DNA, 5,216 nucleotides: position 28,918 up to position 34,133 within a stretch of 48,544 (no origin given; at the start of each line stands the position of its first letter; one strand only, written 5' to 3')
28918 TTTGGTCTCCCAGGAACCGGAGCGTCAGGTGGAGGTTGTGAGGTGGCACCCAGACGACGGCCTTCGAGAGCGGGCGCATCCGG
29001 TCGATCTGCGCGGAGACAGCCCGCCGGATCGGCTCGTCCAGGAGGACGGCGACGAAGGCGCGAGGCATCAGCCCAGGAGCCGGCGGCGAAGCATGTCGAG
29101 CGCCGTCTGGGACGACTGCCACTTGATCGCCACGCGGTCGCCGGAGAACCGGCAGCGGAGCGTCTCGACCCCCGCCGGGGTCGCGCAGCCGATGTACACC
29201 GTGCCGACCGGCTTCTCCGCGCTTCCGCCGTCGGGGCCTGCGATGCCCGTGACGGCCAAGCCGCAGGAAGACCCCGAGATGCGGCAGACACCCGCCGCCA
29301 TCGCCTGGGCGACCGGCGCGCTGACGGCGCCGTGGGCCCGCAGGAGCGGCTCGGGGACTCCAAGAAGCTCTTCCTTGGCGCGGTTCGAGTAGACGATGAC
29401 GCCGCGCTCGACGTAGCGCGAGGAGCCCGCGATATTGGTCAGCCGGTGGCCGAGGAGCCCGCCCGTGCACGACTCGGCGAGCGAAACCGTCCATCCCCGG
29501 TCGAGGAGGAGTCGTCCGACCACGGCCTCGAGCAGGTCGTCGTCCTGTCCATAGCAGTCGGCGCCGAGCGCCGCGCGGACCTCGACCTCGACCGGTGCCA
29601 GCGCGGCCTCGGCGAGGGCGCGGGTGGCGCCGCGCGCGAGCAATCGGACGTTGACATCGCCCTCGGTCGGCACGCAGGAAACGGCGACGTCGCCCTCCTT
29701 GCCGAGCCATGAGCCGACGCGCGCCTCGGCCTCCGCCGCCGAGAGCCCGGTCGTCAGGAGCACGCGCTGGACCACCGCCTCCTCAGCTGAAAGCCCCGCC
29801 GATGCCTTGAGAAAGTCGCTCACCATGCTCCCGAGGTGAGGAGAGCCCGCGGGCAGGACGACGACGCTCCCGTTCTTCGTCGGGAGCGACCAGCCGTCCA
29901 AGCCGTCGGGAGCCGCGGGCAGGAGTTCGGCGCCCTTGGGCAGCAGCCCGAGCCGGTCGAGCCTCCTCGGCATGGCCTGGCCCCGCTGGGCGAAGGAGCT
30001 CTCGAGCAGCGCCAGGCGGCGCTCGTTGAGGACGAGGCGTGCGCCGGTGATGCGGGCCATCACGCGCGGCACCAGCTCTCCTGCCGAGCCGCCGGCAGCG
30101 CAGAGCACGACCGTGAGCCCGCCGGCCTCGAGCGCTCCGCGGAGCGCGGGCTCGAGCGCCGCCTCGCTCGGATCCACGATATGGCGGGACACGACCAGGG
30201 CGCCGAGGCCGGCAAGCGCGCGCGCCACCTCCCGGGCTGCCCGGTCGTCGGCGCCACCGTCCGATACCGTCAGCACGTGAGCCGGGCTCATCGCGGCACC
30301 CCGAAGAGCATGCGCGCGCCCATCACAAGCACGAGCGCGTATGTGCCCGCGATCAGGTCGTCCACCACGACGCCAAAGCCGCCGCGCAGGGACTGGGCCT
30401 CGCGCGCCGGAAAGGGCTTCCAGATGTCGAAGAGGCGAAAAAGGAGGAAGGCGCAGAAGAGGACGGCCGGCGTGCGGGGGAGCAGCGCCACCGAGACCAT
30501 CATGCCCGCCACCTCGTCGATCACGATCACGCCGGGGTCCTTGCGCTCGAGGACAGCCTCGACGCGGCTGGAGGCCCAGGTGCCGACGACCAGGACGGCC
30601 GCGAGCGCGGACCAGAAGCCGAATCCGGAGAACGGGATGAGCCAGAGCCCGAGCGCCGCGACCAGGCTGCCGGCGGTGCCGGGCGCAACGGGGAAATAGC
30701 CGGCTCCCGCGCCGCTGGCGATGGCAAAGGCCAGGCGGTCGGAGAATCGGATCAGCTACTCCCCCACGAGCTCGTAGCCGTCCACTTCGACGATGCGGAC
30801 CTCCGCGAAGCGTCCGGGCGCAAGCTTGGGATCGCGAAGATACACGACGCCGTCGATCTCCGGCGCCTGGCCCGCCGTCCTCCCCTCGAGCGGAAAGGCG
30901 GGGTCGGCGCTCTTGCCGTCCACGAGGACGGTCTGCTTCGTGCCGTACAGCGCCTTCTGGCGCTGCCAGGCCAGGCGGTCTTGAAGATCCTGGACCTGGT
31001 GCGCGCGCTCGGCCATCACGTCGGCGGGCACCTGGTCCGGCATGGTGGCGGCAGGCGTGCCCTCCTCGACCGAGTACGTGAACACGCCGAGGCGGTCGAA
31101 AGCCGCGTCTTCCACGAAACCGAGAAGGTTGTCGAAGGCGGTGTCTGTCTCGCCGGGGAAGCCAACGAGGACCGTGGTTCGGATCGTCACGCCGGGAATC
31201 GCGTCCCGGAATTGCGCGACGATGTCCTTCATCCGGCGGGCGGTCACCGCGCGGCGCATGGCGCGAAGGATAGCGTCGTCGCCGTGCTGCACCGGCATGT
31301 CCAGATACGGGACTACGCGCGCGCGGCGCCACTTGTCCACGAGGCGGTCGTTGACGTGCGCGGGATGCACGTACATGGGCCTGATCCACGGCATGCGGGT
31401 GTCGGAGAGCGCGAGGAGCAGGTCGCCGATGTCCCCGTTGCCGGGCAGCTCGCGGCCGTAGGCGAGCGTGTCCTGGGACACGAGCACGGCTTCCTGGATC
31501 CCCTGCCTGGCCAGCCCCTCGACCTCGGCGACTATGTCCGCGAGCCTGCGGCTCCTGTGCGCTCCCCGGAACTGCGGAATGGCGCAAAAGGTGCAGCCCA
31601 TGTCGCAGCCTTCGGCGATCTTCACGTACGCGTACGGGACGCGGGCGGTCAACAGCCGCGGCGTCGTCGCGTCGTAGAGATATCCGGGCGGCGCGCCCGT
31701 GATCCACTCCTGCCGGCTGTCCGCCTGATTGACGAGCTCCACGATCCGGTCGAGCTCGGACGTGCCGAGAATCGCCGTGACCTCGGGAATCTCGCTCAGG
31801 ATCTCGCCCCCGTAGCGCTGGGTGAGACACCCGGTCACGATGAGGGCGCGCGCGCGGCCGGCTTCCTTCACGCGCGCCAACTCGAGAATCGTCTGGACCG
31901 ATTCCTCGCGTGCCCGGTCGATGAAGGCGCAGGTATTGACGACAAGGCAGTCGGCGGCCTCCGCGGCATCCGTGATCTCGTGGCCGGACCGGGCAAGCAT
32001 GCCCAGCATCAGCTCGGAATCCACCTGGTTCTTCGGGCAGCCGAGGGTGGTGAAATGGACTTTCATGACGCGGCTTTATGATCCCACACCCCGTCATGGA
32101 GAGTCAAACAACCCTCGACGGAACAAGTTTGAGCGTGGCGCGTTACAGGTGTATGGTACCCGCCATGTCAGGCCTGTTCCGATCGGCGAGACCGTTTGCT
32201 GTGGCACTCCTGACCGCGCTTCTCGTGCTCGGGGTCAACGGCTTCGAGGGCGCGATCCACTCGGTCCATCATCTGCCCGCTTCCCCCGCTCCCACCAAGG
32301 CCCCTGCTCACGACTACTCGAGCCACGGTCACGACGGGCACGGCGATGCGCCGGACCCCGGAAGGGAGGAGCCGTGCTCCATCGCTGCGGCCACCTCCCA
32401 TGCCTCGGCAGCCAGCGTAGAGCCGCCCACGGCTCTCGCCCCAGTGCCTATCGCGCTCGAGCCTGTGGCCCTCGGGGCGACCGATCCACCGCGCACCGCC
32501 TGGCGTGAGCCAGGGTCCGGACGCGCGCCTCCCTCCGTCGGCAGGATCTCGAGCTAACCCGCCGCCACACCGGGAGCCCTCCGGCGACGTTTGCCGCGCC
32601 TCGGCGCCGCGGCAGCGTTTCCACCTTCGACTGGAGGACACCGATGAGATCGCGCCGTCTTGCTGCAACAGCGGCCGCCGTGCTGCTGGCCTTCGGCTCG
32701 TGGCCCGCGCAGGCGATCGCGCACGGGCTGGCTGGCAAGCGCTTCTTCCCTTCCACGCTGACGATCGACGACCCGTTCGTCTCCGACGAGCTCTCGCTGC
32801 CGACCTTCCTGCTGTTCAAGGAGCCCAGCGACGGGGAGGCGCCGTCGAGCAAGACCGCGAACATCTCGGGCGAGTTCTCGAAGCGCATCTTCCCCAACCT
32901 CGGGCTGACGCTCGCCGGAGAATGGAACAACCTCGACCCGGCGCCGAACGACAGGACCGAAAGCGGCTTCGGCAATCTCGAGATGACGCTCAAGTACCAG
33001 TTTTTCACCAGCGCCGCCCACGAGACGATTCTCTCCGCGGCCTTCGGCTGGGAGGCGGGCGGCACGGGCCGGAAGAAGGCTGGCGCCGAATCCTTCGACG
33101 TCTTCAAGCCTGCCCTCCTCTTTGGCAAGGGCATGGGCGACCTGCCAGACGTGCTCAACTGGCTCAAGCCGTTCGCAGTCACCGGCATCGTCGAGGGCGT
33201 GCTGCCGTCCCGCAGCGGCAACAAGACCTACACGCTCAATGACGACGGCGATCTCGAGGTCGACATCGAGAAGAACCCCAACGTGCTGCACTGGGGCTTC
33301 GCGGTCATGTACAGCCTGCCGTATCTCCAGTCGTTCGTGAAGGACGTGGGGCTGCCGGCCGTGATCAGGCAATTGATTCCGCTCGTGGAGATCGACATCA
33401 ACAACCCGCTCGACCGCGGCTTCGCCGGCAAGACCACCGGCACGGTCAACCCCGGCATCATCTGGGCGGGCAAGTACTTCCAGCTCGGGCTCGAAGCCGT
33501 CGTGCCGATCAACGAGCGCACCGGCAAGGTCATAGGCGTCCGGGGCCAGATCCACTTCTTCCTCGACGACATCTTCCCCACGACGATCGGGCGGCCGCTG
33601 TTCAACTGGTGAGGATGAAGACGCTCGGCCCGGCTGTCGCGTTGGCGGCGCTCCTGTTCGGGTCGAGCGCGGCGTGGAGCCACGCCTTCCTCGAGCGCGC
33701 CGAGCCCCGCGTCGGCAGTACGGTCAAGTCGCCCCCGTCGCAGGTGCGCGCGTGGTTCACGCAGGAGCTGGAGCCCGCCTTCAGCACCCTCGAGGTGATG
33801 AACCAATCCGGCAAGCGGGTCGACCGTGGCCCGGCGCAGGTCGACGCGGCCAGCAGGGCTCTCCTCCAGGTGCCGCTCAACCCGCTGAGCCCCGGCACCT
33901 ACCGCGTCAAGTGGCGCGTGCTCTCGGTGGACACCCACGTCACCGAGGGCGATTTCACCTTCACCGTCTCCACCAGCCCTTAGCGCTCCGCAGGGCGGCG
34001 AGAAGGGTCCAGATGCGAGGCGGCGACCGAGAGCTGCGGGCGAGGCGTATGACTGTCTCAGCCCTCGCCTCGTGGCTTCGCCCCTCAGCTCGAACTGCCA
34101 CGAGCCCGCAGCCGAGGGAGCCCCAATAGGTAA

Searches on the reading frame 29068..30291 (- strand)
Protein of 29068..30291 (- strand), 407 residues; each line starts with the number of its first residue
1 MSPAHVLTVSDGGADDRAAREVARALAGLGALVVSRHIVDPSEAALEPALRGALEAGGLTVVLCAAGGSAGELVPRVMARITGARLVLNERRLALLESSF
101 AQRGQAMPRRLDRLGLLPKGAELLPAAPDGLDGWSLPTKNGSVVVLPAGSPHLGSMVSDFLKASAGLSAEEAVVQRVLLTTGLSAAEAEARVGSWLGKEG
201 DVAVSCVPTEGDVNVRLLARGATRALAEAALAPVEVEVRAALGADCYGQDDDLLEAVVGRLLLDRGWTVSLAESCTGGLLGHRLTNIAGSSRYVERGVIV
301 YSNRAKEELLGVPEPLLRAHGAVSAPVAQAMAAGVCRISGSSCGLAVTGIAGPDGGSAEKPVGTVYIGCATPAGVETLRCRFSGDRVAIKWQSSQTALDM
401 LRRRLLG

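Call 64: search_protein_families(library=pfam, max_evalue=0.00001, proteins=[window:29068-30291:-])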
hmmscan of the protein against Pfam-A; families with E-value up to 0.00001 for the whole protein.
window:29068-30291:- (407 aa): 2 families
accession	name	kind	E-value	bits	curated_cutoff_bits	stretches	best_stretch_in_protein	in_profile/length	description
PF02464.23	CinA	-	4.4e-56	189.3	23.5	1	254-404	4-154/155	Competence-damaged protein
PF18146.6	CinA_KH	-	4e-11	43.3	27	1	175-248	1-73/73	Damage-inducible protein CinA KH domain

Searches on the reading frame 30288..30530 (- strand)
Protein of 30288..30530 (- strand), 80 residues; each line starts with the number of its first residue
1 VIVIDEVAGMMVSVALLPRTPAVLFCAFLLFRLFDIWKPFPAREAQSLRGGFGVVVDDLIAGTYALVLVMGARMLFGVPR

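Call 64: search_protein_families(library=pfam, max_evalue=0.00001, proteins=[window:30288-30530:-])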
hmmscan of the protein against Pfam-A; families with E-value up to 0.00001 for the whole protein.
window:30288-30530:- (80 aa): 1 family
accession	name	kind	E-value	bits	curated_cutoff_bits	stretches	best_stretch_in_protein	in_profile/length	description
PF04608.18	PgpA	-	9.7e-24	84.4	28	1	2-72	71-140/141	Phosphatidylglycerophosphatase A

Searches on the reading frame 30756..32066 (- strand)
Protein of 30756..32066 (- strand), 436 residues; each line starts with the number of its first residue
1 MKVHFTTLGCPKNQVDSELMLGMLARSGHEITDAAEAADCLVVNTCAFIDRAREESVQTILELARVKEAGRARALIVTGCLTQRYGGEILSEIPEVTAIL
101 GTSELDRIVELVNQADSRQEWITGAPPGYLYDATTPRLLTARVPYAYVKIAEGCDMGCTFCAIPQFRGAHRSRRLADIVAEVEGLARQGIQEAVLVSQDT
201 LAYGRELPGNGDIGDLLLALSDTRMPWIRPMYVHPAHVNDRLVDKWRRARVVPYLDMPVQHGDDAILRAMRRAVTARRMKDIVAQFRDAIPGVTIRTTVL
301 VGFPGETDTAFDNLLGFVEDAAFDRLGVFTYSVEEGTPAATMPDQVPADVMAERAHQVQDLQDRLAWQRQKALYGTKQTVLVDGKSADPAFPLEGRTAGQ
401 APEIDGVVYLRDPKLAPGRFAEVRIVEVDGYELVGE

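Call 64: search_protein_families(library=pfam, max_evalue=0.00001, proteins=[window:30756-32066:-])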
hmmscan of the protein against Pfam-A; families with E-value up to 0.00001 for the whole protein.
window:30756-32066:- (436 aa): 3 families
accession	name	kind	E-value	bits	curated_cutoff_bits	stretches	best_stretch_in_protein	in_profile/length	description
PF00919.26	UPF0004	-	1.9e-28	98.8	27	1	2-101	1-98/98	Uncharacterized protein family UPF0004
PF04055.27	Radical_SAM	-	6.3e-23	82.2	29.5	1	149-317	2-165/166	Radical SAM superfamily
PF18693.7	TRAM_2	-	1.5e-14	54.3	27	1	375-436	2-61/63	TRAM domain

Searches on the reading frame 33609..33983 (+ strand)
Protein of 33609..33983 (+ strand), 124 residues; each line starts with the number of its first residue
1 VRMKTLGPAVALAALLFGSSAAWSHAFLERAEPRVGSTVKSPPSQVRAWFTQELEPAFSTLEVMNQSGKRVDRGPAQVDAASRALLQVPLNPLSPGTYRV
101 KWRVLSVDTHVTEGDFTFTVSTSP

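Call 11: search_protein_families(library=pfam, proteins=[window:33609-33983:+])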
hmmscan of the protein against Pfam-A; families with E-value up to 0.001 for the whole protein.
window:33609-33983:+ (124 aa): 1 family
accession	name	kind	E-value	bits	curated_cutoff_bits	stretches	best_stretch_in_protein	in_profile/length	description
PF04234.18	CopC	-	7.7e-24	85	23.3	1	25-120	1-92/92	CopC domain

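Call 54: find_encoding_contigs(protein=window:33609-33983:+, flank=3000, max_places=10)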
Protein window:33609-33983:+ (124 aa): no gene with exactly this product is on record in the collection.
